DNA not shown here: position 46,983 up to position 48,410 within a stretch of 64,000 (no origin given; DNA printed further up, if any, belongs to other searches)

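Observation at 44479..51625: Eight translationally coupled genes of unknown function around a MutL-family ASKHA ATPase and several membrane proteins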

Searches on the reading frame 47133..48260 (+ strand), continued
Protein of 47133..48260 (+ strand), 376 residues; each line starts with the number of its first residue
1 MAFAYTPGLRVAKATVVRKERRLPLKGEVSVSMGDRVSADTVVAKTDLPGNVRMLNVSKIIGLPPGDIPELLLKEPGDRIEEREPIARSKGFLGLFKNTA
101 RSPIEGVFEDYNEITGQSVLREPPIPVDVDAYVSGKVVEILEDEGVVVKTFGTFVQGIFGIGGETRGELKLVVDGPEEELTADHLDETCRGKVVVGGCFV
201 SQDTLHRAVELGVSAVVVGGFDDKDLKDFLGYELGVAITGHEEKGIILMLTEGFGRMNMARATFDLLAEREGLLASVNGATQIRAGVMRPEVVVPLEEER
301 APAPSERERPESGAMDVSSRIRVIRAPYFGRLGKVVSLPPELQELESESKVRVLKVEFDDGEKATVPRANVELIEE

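Call 65: find_encoding_contigs(protein=P0512, flank=10000, max_places=3)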
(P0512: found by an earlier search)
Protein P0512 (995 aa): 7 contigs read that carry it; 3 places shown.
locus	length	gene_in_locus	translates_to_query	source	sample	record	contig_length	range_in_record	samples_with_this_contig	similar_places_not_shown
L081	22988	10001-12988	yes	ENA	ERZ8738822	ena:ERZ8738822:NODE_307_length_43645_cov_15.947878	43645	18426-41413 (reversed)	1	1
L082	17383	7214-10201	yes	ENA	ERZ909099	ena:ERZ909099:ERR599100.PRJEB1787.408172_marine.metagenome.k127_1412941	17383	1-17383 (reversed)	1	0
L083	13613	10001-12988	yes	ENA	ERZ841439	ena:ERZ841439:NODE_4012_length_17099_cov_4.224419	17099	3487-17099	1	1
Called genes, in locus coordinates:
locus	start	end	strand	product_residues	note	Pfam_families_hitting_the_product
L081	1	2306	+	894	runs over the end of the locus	PF15902:Sortilin-Vps10 (faint), PF18962:Por_Secre_tail (weak), PF13860:FlgD_ig (weak)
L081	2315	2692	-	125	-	-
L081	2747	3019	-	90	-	PF01722:BolA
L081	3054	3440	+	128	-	PF06803:DUF1232 (weak)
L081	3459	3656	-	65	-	-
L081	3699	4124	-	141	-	-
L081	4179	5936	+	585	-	PF09976:TPR_21 (faint), PF13174:TPR_6 (faint), PF13424:TPR_12 (faint), PF13525:YfiO (faint), PF14559:TPR_19 (faint), PF07719:TPR_2 (faint), PF13432:TPR_16 (faint), PF25064:ARM_TT21_5th (faint)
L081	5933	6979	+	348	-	PF01180:DHO_dh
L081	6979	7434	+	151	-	PF00588:SpoU_methylase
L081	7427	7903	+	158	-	PF03330:DPBB_1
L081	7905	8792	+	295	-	PF00781:DAGK_cat, PF19279:YegS_C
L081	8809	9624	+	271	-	PF01148:CTP_transf_1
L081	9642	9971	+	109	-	-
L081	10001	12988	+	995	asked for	PF13941:MutL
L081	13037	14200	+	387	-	PF20539:DUF6754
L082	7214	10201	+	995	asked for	PF13941:MutL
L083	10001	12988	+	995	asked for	PF13941:MutL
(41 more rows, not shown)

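Call 68: list_cluster_members(proteins=[P0361, P0362, P0363, P0364, P0365, P0366, P0367, P0368, P0370, P0371])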
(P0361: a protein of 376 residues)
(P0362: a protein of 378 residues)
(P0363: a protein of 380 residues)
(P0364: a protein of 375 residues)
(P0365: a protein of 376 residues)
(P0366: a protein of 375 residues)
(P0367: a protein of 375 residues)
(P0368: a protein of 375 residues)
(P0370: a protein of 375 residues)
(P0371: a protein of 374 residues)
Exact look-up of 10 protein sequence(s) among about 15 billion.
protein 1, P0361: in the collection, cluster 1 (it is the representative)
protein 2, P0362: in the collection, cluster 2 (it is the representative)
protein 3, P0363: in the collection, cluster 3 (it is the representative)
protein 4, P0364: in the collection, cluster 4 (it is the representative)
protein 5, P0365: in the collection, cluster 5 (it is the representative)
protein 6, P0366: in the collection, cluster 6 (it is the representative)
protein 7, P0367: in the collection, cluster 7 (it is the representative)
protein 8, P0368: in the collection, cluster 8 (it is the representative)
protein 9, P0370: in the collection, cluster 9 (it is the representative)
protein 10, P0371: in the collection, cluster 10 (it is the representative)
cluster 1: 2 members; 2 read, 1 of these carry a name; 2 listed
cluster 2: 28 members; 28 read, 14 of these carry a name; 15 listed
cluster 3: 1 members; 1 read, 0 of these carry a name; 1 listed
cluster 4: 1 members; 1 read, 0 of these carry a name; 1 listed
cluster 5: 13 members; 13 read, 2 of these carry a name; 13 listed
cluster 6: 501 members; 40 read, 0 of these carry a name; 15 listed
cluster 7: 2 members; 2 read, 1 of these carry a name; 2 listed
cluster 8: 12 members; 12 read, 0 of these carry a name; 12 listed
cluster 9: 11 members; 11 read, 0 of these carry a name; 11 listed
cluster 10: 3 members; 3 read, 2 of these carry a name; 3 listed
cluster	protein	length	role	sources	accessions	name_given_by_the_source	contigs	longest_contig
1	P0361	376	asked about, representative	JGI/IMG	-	-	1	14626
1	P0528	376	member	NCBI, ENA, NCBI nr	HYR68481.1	MAG TPA: hypothetical protein VER77_01240 [Candidatus Dormibacteraeota bacterium] | hypothetical protein [Candidatus Dormibacteraeota bacterium]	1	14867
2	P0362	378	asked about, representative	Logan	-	-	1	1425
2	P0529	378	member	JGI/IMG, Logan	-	transcription antitermination factor NusG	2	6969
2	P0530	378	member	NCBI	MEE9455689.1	MAG: hypothetical protein V3W11_00885 [bacterium]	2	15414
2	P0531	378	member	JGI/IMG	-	hypothetical protein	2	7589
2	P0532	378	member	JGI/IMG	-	transcription antitermination factor NusG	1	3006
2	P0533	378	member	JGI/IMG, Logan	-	hypothetical protein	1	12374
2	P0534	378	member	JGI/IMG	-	hypothetical protein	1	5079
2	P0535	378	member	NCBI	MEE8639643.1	MAG: hypothetical protein V3T41_04470 [bacterium]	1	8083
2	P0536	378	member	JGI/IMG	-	transcription antitermination factor NusG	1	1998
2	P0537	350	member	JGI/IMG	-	hypothetical protein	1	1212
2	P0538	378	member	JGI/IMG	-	hypothetical protein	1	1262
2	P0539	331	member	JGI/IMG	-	transcription antitermination factor NusG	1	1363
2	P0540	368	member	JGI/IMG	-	transcription antitermination factor NusG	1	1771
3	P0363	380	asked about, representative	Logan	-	-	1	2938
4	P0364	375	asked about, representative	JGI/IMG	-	-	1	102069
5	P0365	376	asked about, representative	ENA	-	-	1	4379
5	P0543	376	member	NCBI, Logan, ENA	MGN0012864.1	MAG: hypothetical protein ACI37J_06085 [Candidatus Bruticola sp.]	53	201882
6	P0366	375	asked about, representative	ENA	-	-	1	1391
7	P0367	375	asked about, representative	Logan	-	-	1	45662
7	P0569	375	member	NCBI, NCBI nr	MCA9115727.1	MAG: hypothetical protein KDA79_11630 [Planctomycetaceae bacterium] | hypothetical protein [Planctomycetaceae bacterium]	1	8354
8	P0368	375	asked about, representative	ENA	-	-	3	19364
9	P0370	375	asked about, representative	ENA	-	-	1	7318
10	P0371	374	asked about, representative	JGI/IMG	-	hypothetical protein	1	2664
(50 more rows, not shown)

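Call 91: search_dna_similar(query=window:47133-48260:+, collection=plasmids, mode=protein, max_rows=10)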
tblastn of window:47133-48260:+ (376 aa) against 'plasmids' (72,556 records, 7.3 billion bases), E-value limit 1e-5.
No match.

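Call 93: find_encoding_contigs(protein=P0543, flank=10000, max_places=1)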
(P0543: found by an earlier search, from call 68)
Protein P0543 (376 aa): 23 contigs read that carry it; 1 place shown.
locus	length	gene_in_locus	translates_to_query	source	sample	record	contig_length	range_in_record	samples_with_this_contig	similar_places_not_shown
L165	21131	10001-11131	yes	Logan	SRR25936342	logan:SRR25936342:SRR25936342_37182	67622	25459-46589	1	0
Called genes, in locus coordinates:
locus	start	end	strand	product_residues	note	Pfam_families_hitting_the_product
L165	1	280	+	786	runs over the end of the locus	PF20539:DUF6754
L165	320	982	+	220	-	-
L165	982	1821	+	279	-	-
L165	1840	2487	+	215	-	-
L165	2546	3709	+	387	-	-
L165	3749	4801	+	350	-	-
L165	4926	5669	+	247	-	-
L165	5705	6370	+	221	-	-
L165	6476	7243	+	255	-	-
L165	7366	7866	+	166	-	-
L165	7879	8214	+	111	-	-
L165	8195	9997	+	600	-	PF01968:Hydantoinase_A (faint), PF13941:MutL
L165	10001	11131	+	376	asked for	-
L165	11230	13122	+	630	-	PF00501:AMP-binding, PF23562:AMP-binding_C_3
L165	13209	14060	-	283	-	PF00528:BPD_transp_1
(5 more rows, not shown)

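Call 94: find_encoding_contigs(protein=P0522, flank=10000, max_places=2)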
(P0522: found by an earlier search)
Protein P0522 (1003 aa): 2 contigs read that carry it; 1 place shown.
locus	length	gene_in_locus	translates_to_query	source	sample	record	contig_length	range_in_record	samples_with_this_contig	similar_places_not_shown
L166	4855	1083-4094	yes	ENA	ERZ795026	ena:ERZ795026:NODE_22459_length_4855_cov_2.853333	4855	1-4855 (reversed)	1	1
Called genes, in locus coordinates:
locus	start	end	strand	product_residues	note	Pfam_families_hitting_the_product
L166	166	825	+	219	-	-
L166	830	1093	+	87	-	-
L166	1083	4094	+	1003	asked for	PF13941:MutL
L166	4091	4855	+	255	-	PF02706:Wzz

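Call 95: find_encoding_contigs(protein=P0569, flank=10000, max_places=1)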
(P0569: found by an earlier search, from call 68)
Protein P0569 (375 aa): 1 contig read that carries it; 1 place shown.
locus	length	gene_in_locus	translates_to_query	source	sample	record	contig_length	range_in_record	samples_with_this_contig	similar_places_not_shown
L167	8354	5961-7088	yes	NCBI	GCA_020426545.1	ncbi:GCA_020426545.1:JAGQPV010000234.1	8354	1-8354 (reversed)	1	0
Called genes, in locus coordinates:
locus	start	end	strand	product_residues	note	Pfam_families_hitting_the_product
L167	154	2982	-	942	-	PF13519:VWA_2, PF00092:VWA, PF13519:VWA_2, PF13768:VWA_3 (weak)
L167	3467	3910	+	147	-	-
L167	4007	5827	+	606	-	PF01968:Hydantoinase_A (faint), PF13941:MutL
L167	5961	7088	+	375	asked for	-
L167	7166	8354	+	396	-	PF20539:DUF6754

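Call 99: list_cluster_members(proteins=[P0392, P0393, P0398, P0400, P0403, P0405, P0409, P0420, P0427, P0438])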
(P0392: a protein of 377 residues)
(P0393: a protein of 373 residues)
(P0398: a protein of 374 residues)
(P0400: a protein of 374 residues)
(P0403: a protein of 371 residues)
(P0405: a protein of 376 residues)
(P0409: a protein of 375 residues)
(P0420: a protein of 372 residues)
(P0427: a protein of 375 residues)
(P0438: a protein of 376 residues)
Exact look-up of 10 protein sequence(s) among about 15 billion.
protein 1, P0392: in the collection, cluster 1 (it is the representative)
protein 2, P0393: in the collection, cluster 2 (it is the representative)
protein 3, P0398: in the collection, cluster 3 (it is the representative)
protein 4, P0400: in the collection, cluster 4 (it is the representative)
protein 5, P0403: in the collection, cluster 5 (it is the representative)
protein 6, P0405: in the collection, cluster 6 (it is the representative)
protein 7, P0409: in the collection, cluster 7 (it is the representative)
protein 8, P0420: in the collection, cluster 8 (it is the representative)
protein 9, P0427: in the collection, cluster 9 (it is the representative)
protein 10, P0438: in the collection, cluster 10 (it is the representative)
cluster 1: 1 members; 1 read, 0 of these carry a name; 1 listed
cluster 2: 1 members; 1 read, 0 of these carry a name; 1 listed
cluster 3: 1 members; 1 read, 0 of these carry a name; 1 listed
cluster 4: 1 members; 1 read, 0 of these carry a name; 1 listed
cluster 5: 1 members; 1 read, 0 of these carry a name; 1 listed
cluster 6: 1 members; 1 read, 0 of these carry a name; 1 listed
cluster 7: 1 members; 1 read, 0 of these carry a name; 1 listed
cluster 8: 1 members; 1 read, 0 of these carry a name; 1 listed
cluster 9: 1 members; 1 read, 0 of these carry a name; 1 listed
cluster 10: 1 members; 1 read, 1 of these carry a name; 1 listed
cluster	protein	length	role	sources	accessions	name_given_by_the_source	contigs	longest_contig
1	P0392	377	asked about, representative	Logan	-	-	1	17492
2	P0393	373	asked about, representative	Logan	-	-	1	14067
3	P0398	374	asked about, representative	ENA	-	-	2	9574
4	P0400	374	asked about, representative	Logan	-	-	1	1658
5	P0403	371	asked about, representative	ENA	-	-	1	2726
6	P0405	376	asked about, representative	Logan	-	-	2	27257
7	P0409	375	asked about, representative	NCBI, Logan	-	-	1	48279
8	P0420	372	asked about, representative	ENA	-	-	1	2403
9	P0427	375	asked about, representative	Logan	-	-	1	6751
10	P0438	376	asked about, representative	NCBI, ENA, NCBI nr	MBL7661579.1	hypothetical protein JNK13_02390 [bacterium] | hypothetical protein [bacterium]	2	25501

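Call 100: find_encoding_contigs(protein=P0409, flank=10000, max_places=1)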
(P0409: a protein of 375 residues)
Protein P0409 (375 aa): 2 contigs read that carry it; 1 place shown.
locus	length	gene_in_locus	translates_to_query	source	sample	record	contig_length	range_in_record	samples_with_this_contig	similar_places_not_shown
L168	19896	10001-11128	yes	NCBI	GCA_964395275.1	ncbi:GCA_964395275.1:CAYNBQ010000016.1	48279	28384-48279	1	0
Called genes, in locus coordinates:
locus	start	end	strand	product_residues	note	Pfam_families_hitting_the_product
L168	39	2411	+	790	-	PF03633:Glyco_hydro_65C (weak)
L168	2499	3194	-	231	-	PF13407:Peripla_BP_4 (faint)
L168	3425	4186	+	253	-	PF07963:N_methyl, PF07596:SBP_bac_10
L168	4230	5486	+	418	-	PF20539:DUF6754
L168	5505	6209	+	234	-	-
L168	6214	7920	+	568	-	-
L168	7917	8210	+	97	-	-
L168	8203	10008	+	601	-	PF13941:MutL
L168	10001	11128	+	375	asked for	-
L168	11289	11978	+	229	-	-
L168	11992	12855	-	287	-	PF00149:Metallophos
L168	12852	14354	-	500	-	-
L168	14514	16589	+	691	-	PF00149:Metallophos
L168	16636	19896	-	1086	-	?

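Call 101: find_encoding_contigs(protein=P0438, flank=10000, max_places=1)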
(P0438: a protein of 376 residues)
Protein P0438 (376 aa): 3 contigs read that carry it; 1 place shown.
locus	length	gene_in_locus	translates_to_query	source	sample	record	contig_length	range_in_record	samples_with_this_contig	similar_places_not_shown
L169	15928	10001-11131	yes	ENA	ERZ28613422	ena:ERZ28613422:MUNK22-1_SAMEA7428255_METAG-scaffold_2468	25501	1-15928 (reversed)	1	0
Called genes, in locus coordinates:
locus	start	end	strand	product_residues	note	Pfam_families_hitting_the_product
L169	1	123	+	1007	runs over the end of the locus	PF08448:PAS_4, PF01590:GAF, PF13185:GAF_2, PF01590:GAF, PF00989:PAS, PF08448:PAS_4, PF13426:PAS_9, PF02518:HATPase_c, +5 more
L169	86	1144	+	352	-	PF00657:Lipase_GDSL (faint), PF13472:Lipase_GDSL_2 (weak)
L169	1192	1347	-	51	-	PF19451:DUF5989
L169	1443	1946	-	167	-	PF19588:SxtJ (weak)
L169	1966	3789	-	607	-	PF02543:Carbam_trans_N, PF16861:Carbam_trans_C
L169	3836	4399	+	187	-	PF28549:NDPSase_N, PF00293:NUDIX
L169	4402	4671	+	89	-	-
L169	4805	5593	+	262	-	PF20539:DUF6754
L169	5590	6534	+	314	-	-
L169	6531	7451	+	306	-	-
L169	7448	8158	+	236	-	-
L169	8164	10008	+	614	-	PF13941:MutL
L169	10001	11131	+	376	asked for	PF13375:RnfC_N (faint)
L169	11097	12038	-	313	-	-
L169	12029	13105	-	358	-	-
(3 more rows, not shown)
